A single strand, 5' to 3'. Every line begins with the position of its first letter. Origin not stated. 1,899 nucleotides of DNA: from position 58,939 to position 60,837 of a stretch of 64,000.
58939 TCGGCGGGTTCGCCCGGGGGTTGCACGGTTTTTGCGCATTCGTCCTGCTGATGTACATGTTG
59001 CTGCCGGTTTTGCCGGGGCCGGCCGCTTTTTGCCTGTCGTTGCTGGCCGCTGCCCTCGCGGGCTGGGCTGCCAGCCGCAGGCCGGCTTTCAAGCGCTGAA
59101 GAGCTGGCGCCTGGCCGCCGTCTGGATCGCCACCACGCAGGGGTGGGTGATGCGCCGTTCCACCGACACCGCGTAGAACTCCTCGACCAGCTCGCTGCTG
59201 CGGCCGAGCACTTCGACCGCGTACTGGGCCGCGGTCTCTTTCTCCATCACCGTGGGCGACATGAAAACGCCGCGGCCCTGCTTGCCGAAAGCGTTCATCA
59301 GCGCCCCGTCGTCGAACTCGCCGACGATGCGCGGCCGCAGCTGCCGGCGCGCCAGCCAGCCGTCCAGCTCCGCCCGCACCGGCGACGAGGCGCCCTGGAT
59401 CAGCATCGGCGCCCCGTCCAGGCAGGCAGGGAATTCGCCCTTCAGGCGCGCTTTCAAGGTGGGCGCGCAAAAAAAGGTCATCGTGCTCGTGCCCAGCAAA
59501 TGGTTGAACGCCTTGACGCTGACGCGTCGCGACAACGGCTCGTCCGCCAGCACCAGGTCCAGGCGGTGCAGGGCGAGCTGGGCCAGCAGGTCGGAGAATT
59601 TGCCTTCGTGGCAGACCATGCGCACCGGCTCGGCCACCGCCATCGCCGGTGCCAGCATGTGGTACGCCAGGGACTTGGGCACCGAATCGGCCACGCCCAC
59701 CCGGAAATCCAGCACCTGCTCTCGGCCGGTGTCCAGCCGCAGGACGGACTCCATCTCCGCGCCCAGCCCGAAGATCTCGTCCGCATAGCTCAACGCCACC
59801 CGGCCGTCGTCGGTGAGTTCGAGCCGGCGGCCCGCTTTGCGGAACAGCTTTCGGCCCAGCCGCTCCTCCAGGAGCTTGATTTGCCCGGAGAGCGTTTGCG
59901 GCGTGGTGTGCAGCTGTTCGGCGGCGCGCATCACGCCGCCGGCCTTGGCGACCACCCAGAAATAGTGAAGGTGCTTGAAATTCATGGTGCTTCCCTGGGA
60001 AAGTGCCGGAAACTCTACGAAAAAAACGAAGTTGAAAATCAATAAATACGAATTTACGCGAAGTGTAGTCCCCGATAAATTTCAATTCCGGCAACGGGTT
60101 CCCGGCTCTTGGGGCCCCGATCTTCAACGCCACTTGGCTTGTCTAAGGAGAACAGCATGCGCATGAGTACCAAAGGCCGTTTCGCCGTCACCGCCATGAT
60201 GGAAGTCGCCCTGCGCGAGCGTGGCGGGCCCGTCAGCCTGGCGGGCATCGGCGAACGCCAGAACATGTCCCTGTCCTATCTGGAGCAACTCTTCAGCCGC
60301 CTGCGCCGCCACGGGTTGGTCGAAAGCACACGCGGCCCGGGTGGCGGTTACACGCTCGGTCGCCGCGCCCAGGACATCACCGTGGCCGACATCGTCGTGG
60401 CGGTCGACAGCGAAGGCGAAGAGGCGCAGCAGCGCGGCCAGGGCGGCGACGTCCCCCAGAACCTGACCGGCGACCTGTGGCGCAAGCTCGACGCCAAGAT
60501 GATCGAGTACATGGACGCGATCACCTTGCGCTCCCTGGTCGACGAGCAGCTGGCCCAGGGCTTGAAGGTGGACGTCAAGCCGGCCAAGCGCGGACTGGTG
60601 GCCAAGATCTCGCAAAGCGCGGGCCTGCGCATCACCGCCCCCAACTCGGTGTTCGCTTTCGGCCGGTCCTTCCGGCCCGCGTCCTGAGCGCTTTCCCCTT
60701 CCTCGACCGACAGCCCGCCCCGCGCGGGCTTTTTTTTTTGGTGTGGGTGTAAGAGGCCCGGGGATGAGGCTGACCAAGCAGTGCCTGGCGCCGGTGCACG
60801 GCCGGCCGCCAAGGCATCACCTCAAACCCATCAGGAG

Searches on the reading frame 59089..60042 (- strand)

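Call 5: search_protein_families(library=pfam, proteins=[window:59089-60042:-], max_evalue=0.01)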
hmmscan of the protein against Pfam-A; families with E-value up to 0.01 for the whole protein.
window:59089-60042:- (317 aa): 3 families
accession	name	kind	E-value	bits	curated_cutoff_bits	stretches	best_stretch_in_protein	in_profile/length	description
PF00126.33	HTH_1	-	5.1e-19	68.4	26.6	1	22-81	1-60/60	Bacterial regulatory helix-turn-helix protein, lysR family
PF03466.25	LysR_substrate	-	4.9e-12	46.1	28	1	113-305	8-199/209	LysR substrate binding domain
PF13556.12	HTH_30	-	0.0059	16.8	27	0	34-70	12-48/59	PucR C-terminal helix-turn-helix domain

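Call 6: search_protein_families(library=ncbifam, proteins=[window:59089-60042:-], max_evalue=0.01)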
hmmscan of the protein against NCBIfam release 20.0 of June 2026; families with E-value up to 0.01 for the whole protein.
window:59089-60042:- (317 aa): 50 families (the best 25 are shown)
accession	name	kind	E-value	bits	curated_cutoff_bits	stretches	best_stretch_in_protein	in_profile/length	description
NF008284.0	PRK11062.1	equivalog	3.4e-75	252.9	219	1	19-316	3-295/299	transcriptional activator NhaR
NF047711.1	PutUtilRegPtrR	equivalog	4.1e-21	75.3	400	1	20-278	1-250/283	putrescine utilization regulator PtrR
TIGR02424.1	TF_pcaQ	equivalog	1.6e-17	63.4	303.8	1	20-183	3-165/300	pca operon transcription factor PcaQ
NF008722.0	PRK11716.1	equivalog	1.7e-17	63.4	246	1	20-308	1-288/293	HTH-type transcriptional activator IlvY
NF008416.0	PRK11242.1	equivalog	1.4e-16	60.6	277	1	20-245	1-224/300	transcriptional regulator CynR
TIGR03339.1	phn_lysR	subfamily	3.4e-16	59.3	341.1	1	25-244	2-215/279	aminoethylphosphonate catabolism associated LysR family transcriptional regulator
NF047520.1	trans_act_CidR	equivalog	3.9e-16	59.1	415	1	20-107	1-92/292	cidABC operon transcriptional activator CidR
NF040786.1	LysR_Sec_metab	equivalog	3.3e-14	52.6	250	1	20-104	1-85/298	selenium metabolism-associated LysR family transcriptional regulator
NF008352.0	PRK11139.1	subfamily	6.9e-14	51.6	288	1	25-135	11-114/305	transcriptional regulator GcvA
NF053705.1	TransRegGltCGpos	equivalog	1e-13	51.2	350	1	20-166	1-146/300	glutamate biosynthesis transcriptional regulator GltC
NF007385.0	PRK09906.1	equivalog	1.2e-13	50.9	356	1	20-91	1-72/296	DNA-binding transcriptional regulator HcaR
NF045775.1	acetoin_reg_AlsR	exception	4.9e-13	49.2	430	1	20-106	1-88/290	acetoin biosynthesis transcriptional regulator AlsR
NF047354.1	trans_reg_GltC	equivalog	5.3e-12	45.9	300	1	20-92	1-73/290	glutamate biosynthesis transcriptional regulator GltC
NF041036.1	decaheme_TF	subfamily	6.9e-12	45.4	210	1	20-110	1-91/301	multiheme cytochrome-associated LysR family transcriptional regulator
NF041130.1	PenR_Burk_TF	exception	2.8e-11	43.2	625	1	25-267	13-242/292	beta-lactamase transcriptional regulator PenR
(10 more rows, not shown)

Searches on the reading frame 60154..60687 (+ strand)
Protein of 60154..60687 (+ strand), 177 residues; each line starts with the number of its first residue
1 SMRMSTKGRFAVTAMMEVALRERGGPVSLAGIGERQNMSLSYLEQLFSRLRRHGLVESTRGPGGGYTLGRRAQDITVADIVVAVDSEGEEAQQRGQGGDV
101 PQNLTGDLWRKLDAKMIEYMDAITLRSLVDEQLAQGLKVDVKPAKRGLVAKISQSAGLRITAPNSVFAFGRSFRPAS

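Call 5: search_protein_families(library=pfam, proteins=[window:60154-60687:+], max_evalue=0.01)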
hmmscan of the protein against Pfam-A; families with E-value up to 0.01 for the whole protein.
window:60154-60687:+ (177 aa): 1 family
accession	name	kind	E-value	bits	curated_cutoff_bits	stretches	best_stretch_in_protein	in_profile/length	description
PF02082.26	Rrf2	-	3.1e-33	115.2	30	1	4-131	1-132/132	Iron-dependent Transcriptional regulator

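Call 6: search_protein_families(library=ncbifam, proteins=[window:60154-60687:+], max_evalue=0.01)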
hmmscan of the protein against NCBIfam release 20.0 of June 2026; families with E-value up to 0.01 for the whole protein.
window:60154-60687:+ (177 aa): 8 families
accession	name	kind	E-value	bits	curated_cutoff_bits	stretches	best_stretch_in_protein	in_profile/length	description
TIGR02010.1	IscR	equivalog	3.2e-45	153.3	207.55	1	2-132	1-133/135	Fe-S cluster assembly transcriptional regulator IscR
NF008110.0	PRK10857.1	equivalog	3.9e-43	147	275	1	2-132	1-133/164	Fe-S cluster assembly transcriptional regulator IscR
TIGR00738.1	rrf2_super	superfamily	2.2e-34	118.2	73.3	1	2-129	1-131/132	Rrf2 family transcriptional regulator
NF047409.1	Cys_reg_CymR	equivalog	6.1e-26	91.2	195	1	2-132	1-127/139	cysteine metabolism transcriptional regulator CymR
TIGR02944.1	suf_reg_Xantho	equivalog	8.6e-12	45.6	110.65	1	3-87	3-86/130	SUF system Fe-S cluster assembly regulator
NF008886.0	PRK11920.1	equivalog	4.9e-09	36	193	1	2-84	1-82/153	iron-responsive transcriptional regulator RirA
NF008240.0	PRK11014.1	equivalog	5.4e-06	26.5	182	1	10-85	9-84/141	nitric oxide-sensing transcriptional repressor NsrR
NF041852.1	trans_reg_HypR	equivalog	0.0034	17.4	180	1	43-121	39-114/139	redox-sensitive transcriptional regulator HypR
